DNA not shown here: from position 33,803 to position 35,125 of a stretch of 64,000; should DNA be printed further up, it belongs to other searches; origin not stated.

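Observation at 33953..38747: Selenium-dependent molybdenum hydroxylase maturation cluster (ModE-like, yqeC, mocA, yqeB, xdhC, MoCF-binding) without a hydroxylase catalytic subunit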

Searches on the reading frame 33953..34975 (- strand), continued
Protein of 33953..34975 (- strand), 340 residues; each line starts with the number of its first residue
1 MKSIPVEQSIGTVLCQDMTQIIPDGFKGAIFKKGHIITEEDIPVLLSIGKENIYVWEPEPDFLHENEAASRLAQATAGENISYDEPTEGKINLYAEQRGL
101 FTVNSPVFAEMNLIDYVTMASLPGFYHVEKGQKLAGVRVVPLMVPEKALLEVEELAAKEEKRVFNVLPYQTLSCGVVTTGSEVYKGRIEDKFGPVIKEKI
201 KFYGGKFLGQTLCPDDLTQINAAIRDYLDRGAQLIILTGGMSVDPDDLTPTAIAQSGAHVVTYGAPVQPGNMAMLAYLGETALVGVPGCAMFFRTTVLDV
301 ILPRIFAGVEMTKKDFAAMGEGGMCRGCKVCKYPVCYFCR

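Call 14: find_encoding_contigs(protein=P0005, flank=10000, max_places=2)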
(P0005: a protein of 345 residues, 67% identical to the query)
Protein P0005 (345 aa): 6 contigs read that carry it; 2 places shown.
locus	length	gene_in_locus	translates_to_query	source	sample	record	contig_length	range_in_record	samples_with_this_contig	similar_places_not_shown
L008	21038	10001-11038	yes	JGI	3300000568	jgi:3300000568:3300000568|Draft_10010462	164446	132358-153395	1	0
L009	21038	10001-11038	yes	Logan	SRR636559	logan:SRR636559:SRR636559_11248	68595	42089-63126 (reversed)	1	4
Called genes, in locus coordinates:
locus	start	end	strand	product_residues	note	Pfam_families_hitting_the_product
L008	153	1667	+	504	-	PF00474:SSF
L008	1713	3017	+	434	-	PF00501:AMP-binding, PF14535:AMP-binding_C_2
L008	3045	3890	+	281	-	PF01855:POR_N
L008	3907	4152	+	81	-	-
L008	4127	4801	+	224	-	PF02775:TPP_enzyme_C, PF00037:Fer4 (faint), PF12797:Fer4_2 (faint), PF12837:Fer4_6 (faint)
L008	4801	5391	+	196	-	PF01558:POR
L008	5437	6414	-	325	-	PF00892:EamA, PF03151:TPT (weak), PF00892:EamA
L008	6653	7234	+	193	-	PF00156:Pribosyltran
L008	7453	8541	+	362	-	PF00126:HTH_1 (weak), PF19842:YqeC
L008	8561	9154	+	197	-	PF01128:IspD (weak), PF12804:NTP_transf_3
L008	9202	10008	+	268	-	-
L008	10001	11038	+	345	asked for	PF00994:MoCF_biosynth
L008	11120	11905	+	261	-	PF13531:SBP_bac_11, PF01547:SBP_bac_1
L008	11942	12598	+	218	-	PF00528:BPD_transp_1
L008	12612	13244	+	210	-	-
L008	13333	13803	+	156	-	PF00583:Acetyltransf_1, PF13673:Acetyltransf_10 (weak), PF13508:Acetyltransf_7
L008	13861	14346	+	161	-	PF00920:ILVD_EDD_N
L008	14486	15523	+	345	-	PF00920:ILVD_EDD_N, PF24877:ILV_EDD_C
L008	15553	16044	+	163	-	PF01842:ACT, PF22629:ACT_AHAS_ss, PF13710:ACT_5, PF10369:ALS_ss_C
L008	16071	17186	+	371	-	PF02776:TPP_enzyme_N, PF00205:TPP_enzyme_M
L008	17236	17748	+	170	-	PF02775:TPP_enzyme_C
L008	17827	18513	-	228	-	PF05949:DUF881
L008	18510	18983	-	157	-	PF06947:DUF1290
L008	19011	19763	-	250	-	PF05949:DUF881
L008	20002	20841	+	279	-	PF19293:CdaA_N (weak), PF02457:DAC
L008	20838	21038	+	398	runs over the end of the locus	PF07949:YbbR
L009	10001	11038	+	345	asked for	PF00994:MoCF_biosynth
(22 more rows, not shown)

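Call 16: search_solved_structures(query=window:33953-34975:-, max_evalue=0.01, show_alignments=1)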
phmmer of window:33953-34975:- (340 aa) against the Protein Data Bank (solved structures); distinct sequences matched with E-value up to 0.01: 15.
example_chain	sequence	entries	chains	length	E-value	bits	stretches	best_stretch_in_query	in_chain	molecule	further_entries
1uz5_A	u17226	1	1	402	1.1e-07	34.7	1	162-305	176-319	402AA LONG HYPOTHETICAL MOLYBDOPTERIN BIOSYNTHESIS MOEA PROTEIN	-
4lhb_A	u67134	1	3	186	2.3e-07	33.7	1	170-255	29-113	Molybdopterin adenylyltransferase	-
1ihc_A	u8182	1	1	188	1.2e-05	28.1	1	172-269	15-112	Gephyrin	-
1jlj_A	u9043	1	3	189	1.2e-05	28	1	172-269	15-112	gephyrin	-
9s3f_A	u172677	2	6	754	2.5e-05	27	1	172-267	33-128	Isoform 5 of Gephyrin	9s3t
3iwt_A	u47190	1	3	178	7.6e-05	25.4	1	184-253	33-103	178aa long hypothetical molybdenum cofactor biosynthesis protein B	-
3oi9_A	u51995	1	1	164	0.00035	23.2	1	171-254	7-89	Molybdenum cofactor synthesis domain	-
3pzy_A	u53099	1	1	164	0.00037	23.1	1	171-254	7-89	Mog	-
2g4r_A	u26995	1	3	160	0.0012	21.4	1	171-253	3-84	molybdopterin biosynthesis Mog protein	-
4twg_A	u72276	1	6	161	0.002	20.7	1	175-254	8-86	Molybdopterin biosynthesis Mog protein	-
2is8_A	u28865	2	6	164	0.0034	19.9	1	174-255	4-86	Molybdopterin biosynthesis enzyme, MoaB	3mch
3kbq_A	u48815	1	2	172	0.0058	19.2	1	173-255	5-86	Protein Ta0487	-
2nro_A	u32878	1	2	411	0.0074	18.8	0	183-304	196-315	Molybdopterin biosynthesis protein moeA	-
8ron_A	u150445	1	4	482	0.0081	18.7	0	170-257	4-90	Isoform 2 of FAD synthase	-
3tcr_A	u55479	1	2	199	0.0086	18.6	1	189-253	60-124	Molybdopterin biosynthesis protein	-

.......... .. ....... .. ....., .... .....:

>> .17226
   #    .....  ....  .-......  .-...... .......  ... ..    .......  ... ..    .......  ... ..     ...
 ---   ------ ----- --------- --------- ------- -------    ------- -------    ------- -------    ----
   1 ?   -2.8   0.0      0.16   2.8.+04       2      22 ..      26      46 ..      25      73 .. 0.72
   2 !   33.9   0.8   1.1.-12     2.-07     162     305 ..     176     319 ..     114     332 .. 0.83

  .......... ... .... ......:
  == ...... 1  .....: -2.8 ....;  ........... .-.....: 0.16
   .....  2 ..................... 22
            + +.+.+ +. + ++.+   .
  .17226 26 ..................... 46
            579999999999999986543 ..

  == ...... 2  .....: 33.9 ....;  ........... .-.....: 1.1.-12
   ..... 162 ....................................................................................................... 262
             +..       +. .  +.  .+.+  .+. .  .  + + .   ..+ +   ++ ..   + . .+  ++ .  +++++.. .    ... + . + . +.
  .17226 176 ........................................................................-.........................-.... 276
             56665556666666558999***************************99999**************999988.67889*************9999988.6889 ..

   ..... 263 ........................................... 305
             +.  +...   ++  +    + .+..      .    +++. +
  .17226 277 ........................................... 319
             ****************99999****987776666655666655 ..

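Call 24: find_related_loci(query=A1, collection=genome_contigs, flank=10000)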
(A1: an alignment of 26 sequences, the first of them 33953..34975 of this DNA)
Query A1 (340 aa) in genome_contigs; peptide patterns used: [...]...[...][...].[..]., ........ (x = any residue, [..] = any of these).
600 stretches matched a pattern (row limit reached: there are more); 594 encode a relative of the query (tblastn E <= 1e-3); the best 80 are kept; 80 distinct loci.
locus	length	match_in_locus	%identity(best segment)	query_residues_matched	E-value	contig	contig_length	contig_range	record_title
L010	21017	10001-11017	62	1-340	6e-144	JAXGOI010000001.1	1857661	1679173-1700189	MAG: Clostridiales bacterium isolate AnMBR.bin276 bin276_1, whole genome shotgun sequence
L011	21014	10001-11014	59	1-339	2e-138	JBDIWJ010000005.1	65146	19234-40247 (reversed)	MAG: Candidatus Phoenicimicrobium oleiphilum isolate HX_OS.bin.34 NODE_146_length_65146_cov_35.343613, whole genome shot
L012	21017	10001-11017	60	1-340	6e-137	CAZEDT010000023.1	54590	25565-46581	MAG TPA_asm: uncultured Syntrophomonas sp. isolate SRP302447_co4_168 genome assembly, contig: NODE_1770_length_54590_cov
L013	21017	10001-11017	54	1-340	2e-124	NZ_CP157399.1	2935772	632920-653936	MAG: Dehalobacter sp. 4CP chromosome, complete genome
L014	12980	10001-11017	53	1-340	1e-122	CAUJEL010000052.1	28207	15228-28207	MAG: candidate division KSB1 bacterium isolate KLAP87 genome assembly, contig: KLAP87_735605, whole genome shotgun seque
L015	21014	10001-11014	52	1-338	1e-119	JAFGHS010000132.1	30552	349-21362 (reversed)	MAG: Deltaproteobacteria bacterium isolate Zod_Metabat.153 k87_10934330, whole genome shotgun sequence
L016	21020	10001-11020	51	1-340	5e-119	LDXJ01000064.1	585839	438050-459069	Peptococcaceae bacterium CEB3 CEB3_contig000064, whole genome shotgun sequence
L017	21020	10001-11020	51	1-340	2e-118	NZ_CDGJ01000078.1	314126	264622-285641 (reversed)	Acididesulfobacillus acetoxydans strain INE, whole genome shotgun sequence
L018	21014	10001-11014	51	1-340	4e-118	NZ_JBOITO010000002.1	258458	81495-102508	MAG: Clostridium sp. isolate Enrichment1 NODE_10_length_258458_cov_269.697032, whole genome shotgun sequence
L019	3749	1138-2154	52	1-340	7e-120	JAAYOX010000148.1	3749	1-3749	MAG: Clostridia bacterium isolate AS22ysBPME_114 68936_AS22, whole genome shotgun sequence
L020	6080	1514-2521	50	1-338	2e-117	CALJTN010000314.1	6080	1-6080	MAG: uncultured Clostridiaceae bacterium isolate R1_Bin_METABAT__6_1 genome assembly, contig: c_000003588110, whole geno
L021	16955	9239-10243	50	1-338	4e-116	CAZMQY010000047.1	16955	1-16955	MAG TPA_asm: uncultured Clostridium sp. isolate binchicken_co158_27 genome assembly, contig: NODE_2965_length_16955_cov_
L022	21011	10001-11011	50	1-340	5e-116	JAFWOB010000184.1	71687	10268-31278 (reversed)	MAG: Parasporobacterium sp. isolate RGIG5915 Sheep_Jejunum.Co__c626926, whole genome shotgun sequence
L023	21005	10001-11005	50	1-338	3e-114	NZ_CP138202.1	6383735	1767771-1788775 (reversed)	Wukongibacter baidiensis strain DY30321 chromosome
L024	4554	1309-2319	50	1-340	7e-115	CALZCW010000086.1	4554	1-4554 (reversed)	MAG: uncultured Clostridia bacterium isolate SRR14474050_bin.21_metaWRAP_v1.3_MAG genome assembly, contig: ERZ9423997.83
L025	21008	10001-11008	51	1-338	3e-114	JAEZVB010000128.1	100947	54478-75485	MAG: Bacillota bacterium isolate OH_PFB_106 k127_1532727, whole genome shotgun sequence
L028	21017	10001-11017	50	1-340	3e-113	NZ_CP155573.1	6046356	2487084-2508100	Sporomusa silvacetica DSM 10669 chromosome, complete genome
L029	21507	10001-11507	51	1-338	8e-113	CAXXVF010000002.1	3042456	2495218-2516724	MAG: uncultured Sporobacter sp. isolate ca5204d9-94c0-4825-86f6-93d50082d7c2 genome assembly, contig: contig_2, whole ge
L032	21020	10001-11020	50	1-340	5e-112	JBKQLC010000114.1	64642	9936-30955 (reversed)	MAG: Syntrophobacteraceae bacterium isolate CRr2D2E2F__bin_5 CRr2D2E2F_000000124644, whole genome shotgun sequence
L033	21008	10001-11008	49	1-338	9e-112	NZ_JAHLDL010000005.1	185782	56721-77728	Clostridium bowmanii strain DSM 14206 contig00005, whole genome shotgun sequence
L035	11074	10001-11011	49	1-340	1e-111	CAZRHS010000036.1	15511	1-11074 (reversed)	MAG TPA_asm: uncultured Clostridium sp. isolate binchicken_co354_282 genome assembly, contig: NODE_4216_length_15511_cov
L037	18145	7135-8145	49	1-340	9e-111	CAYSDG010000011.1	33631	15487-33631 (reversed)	MAG TPA_asm: uncultured Oscillospiraceae bacterium isolate SRP350583_co1_546 genome assembly, contig: NODE_2050_length_3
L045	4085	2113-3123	50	1-340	2e-110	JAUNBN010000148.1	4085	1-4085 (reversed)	MAG: Oscillospiraceae bacterium isolate S1R_St_47 NODE_8271_length_4085_cov_4.952605, whole genome shotgun sequence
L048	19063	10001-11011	47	1-340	6e-109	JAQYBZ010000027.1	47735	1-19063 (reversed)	MAG: Bacillota bacterium isolate SUG1728 k141_684940, whole genome shotgun sequence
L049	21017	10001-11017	47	1-340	6e-109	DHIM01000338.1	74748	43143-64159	MAG TPA_asm: Clostridium sp. UBA4746 UBA4746_contig_1955, whole genome shotgun sequence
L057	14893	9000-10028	48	1-338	3e-108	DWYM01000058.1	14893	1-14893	MAG TPA_asm: Candidatus Mediterraneibacter intestinipullorum isolate CHK161-4361 CHK161__C193124_L14893_SAMEA104467457,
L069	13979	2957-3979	48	1-338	3e-106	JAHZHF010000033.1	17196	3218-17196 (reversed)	MAG: Clostridiales bacterium isolate HRGM_Genome_3237 HRGM_Genome_3237_33, whole genome shotgun sequence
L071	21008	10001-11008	48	2-338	3e-106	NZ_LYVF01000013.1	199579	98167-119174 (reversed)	Desulfotomaculum copahuensis strain LMa1 LMA27_trimmed_contig_12, whole genome shotgun sequence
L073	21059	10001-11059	46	1-338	5e-106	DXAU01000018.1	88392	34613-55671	MAG TPA_asm: Candidatus Mediterraneibacter pullistercoris isolate ChiHjej8B7_7219 ChiHjej8B7M5__C113869_L88392_SAMN08009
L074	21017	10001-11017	48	1-338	9e-106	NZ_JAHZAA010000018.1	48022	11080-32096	MAG: Desulfovibrio sp. isolate HRGM_Genome_1641 HRGM_Genome_1641_18, whole genome shotgun sequence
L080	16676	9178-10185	48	1-338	3e-105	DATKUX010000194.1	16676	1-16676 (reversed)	MAG TPA_asm: Spirochaetia bacterium isolate SMAG_U14118 k141_1679507, whole genome shotgun sequence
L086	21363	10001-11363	50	1-338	7e-105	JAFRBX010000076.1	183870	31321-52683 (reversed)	MAG: Ruminococcus sp. isolate RGIG2355 Goat_Ileum-2__c255838, whole genome shotgun sequence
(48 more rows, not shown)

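Call 29: search_protein_families(library=pfam, proteins=[L037:8106-9104:+, L045:992-2110:+, L048:7223-8128:+, L074:11079-13889:+, L035:8233-8910:+, L048:12008-12511:+, L086:11118-11588:+, L029:9496-9924:+, L073:8048-9979:+, L017:7216-7872:+], max_evalue=0.00001)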
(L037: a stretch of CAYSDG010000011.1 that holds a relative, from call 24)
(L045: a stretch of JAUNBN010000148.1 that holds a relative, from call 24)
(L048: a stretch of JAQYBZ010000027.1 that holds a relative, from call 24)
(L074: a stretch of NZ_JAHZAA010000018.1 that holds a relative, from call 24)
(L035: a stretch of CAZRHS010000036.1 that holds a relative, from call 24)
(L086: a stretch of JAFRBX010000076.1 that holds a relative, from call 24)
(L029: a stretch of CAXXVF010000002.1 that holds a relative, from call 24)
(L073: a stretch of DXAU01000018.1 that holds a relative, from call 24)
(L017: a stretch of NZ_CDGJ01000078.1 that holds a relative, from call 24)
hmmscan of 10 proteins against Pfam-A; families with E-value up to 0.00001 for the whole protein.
L037:8106-9104:+ (333 aa): 3 families
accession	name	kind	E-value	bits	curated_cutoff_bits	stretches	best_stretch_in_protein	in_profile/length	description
PF04055.27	Radical_SAM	-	1.2e-36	126.8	29.5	1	31-191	2-165/166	Radical SAM superfamily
PF06463.18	Mob_synth_C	-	5.6e-29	101.1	37.4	1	197-313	1-126/128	Molybdenum Cofactor Synthesis C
PF13353.11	Fer4_12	-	4.4e-07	30.7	22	1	34-134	13-112/137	4Fe-4S single cluster domain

L045:992-2110:+ (373 aa): 2 families
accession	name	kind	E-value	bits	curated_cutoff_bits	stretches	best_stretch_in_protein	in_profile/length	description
PF00005.33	ABC_tran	-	2.9e-33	115.8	25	1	40-177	11-136/137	ABC transporter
PF13304.12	AAA_21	-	3.9e-07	30.9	27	0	128-209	215-299/304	AAA domain, putative AbiEii toxin, Type IV TA system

L048:7223-8128:+ (302 aa): 2 families
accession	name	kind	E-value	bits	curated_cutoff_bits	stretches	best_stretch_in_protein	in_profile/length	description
PF13531.11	SBP_bac_11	-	4.2e-44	151.4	25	1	60-299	1-227/227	Bacterial extracellular solute-binding protein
PF01547.30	SBP_bac_1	-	2.2e-17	64.5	26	1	65-289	1-305/307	Bacterial extracellular solute-binding protein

L074:11079-13889:+ (937 aa): 5 families
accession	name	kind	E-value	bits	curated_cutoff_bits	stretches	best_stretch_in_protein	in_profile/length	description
PF02738.23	MoCoBD_1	-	4.9e-66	222.7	27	1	354-598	1-243/244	Molybdopterin cofactor-binding domain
PF20256.3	MoCoBD_2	-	2.2e-64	218.1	27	1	627-875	7-283/283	Molybdopterin cofactor-binding domain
PF01799.25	Fer2_2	-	2e-28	98.7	30.3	1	105-179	1-74/75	[2Fe-2S] binding domain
PF01315.27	Ald_Xan_dh_C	-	1.1e-17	64.8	31.3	1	232-336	11-108/110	Aldehyde oxidase and xanthine dehydrogenase, a/b hammerhead domain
PF00111.32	Fer2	-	2.1e-06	28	21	1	38-90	3-55/77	2Fe-2S iron-sulfur cluster binding domain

L035:8233-8910:+ (226 aa): 1 family
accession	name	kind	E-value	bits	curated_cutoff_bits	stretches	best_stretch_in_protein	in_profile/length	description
PF00528.27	BPD_transp_1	-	4.2e-18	66.2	26.4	1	22-218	3-183/184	Binding-protein-dependent transport system inner membrane component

L048:12008-12511:+ (168 aa): 1 family
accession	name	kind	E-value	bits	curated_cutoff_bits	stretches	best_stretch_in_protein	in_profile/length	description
PF01967.27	MoaC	-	9.8e-58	194.4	27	1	22-157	1-136/136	MoaC family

L086:11118-11588:+ (157 aa): 1 family
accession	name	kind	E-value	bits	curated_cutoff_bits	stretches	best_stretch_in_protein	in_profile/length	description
PF00994.29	MoCF_biosynth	-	1.9e-36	125.3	26.6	1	6-146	2-143/144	Probable molybdopterin binding domain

L029:9496-9924:+ (143 aa): 1 family
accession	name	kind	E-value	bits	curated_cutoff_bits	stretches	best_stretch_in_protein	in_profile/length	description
PF03473.23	MOSC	-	1.4e-15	57.8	22.7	1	35-139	3-119/120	MOSC domain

L073:8048-9979:+ (644 aa): 2 families
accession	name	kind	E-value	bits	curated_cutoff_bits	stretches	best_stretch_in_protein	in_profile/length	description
PF02540.23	NAD_synthase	-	6.7e-28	97.9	21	1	341-507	8-167/242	NAD synthase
PF00795.27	CN_hydrolase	-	5e-22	78.9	23.2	1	14-279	1-252/256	Carbon-nitrogen hydrolase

L017:7216-7872:+ (219 aa): 10 families
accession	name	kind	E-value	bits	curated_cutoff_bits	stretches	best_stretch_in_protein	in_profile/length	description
PF13247.11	Fer4_11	-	3.2e-22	79.1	26.2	2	75-138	4-69/100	4Fe-4S dicluster domain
PF13237.11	Fer4_10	-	1.3e-15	57.5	25.5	1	107-177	3-53/53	4Fe-4S dicluster domain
PF12838.12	Fer4_7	-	1.2e-14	54.9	27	1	112-178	1-50/52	4Fe-4S dicluster domain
PF12797.12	Fer4_2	-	6.8e-14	51.2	24.5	1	106-125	3-22/22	4Fe-4S binding domain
PF13187.11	Fer4_9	-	1.4e-10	41.5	27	0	81-127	2-51/52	4Fe-4S dicluster domain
PF13183.11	Fer4_8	-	1.5e-10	41.9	27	0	31-96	2-67/68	4Fe-4S dicluster domain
PF00037.32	Fer4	-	7.1e-09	35.6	21.1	1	107-128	2-23/24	4Fe-4S binding domain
PF12837.12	Fer4_6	-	5.2e-08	32.9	25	1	105-127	1-23/24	4Fe-4S binding domain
PF13534.11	Fer4_17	-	2.3e-06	28.5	22.2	0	113-161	2-50/61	4Fe-4S dicluster domain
PF12800.12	Fer4_4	-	6.6e-06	26.5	24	0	111-126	2-17/17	4Fe-4S binding domain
